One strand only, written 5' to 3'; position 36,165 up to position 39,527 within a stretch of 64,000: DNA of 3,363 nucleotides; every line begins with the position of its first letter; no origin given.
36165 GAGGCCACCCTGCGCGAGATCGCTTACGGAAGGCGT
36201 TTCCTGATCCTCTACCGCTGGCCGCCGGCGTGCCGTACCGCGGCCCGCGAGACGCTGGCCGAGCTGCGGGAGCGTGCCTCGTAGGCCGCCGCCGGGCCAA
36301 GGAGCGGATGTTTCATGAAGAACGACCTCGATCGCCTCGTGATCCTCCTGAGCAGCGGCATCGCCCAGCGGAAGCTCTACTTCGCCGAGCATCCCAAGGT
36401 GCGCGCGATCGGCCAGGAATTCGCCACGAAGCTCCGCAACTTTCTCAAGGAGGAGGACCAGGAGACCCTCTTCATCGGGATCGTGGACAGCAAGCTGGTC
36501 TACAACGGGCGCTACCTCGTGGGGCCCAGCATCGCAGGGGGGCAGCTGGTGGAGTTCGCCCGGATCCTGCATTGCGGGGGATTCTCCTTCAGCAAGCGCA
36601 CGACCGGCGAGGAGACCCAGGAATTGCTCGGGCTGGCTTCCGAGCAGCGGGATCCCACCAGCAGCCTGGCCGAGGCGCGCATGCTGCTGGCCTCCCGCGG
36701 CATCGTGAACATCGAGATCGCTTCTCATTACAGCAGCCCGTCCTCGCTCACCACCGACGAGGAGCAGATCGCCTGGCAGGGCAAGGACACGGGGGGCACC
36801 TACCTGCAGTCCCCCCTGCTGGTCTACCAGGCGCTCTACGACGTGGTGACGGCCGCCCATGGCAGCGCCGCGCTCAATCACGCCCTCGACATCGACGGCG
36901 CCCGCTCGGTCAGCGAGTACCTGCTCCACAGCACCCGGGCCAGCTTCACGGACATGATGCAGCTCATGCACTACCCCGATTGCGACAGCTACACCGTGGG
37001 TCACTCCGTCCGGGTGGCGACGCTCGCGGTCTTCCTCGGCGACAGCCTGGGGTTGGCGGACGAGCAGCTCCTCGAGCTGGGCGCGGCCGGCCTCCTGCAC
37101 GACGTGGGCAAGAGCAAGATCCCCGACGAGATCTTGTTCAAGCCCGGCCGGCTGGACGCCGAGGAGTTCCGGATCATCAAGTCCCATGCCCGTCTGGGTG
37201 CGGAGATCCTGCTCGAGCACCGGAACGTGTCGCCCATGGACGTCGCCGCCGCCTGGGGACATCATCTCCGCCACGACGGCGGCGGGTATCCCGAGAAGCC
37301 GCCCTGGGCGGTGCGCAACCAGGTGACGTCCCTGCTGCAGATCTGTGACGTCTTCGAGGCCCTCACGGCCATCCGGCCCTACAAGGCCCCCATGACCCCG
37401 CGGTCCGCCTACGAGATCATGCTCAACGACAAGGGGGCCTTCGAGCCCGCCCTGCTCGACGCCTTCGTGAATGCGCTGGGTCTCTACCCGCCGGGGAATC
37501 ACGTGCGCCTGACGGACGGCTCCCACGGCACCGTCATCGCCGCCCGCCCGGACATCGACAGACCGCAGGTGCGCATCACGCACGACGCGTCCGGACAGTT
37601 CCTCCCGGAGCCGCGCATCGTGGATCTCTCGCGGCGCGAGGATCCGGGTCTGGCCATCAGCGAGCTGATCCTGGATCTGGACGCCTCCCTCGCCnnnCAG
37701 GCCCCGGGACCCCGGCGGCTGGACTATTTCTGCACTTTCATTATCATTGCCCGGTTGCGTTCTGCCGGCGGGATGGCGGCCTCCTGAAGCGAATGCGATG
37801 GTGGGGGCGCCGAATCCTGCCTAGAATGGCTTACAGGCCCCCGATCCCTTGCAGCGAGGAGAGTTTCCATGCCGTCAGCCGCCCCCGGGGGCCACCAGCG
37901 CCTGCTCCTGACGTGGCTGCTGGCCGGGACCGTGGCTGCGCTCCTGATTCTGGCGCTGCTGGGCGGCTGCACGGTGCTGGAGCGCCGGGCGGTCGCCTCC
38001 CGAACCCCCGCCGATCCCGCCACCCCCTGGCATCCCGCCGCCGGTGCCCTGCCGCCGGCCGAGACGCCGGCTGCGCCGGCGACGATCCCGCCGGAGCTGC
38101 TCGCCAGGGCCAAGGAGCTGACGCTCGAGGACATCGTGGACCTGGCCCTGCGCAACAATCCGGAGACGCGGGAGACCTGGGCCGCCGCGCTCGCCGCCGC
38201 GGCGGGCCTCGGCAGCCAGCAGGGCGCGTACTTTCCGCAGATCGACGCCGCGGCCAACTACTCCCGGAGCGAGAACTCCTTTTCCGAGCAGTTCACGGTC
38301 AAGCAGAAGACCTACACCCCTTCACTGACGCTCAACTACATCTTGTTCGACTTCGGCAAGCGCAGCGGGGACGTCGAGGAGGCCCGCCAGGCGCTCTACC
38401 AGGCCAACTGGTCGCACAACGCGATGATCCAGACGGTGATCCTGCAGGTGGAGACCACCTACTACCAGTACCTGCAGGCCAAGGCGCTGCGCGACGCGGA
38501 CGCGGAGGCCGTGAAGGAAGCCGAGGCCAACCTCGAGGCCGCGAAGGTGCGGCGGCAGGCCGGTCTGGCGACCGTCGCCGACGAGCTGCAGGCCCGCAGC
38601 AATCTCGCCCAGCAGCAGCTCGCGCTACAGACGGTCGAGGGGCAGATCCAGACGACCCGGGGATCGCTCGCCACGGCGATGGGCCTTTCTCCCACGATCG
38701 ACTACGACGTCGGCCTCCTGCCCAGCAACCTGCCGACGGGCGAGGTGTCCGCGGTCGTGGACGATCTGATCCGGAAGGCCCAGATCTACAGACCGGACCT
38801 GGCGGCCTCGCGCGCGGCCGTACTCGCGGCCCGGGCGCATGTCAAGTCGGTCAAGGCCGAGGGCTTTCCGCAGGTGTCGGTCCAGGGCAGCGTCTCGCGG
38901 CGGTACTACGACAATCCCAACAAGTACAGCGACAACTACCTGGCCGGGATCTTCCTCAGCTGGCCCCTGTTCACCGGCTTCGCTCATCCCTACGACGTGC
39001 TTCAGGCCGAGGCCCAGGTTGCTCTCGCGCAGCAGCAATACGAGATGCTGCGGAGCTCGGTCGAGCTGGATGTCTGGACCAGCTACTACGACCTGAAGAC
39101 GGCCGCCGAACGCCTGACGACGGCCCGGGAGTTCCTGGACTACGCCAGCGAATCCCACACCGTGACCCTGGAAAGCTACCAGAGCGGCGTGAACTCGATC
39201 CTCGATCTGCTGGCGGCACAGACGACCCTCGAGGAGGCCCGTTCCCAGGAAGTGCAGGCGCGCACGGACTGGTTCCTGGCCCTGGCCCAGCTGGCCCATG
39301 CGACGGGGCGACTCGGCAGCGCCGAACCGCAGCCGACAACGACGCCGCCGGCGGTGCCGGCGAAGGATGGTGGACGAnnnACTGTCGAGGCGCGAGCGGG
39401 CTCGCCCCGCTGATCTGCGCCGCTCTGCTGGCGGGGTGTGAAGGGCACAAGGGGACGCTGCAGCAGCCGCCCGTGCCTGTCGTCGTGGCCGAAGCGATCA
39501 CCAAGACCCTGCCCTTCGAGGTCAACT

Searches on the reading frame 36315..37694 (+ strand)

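Call 38: search_protein_families(library=pfam, proteins=[window:36315-37694:+], max_evalue=0.00001)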
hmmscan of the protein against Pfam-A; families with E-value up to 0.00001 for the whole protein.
window:36315-37694:+ (460 aa): 2 families
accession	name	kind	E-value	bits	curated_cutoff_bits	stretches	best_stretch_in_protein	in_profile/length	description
PF13487.12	HD_5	-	1.8e-21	77.1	27.2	1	226-379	13-169/170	HD domain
PF01966.28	HD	-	3.3e-16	60.1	22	1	228-350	2-113/116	HD domain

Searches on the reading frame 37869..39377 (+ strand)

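Call 38: search_protein_families(library=pfam, proteins=[window:37869-39377:+], max_evalue=0.00001)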
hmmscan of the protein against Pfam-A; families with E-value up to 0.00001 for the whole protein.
window:37869-39377:+ (503 aa): 1 family
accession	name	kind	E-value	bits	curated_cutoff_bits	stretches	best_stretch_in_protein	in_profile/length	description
PF02321.23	OEP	-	5.6e-65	219.1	22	2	298-480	2-187/187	Outer membrane efflux protein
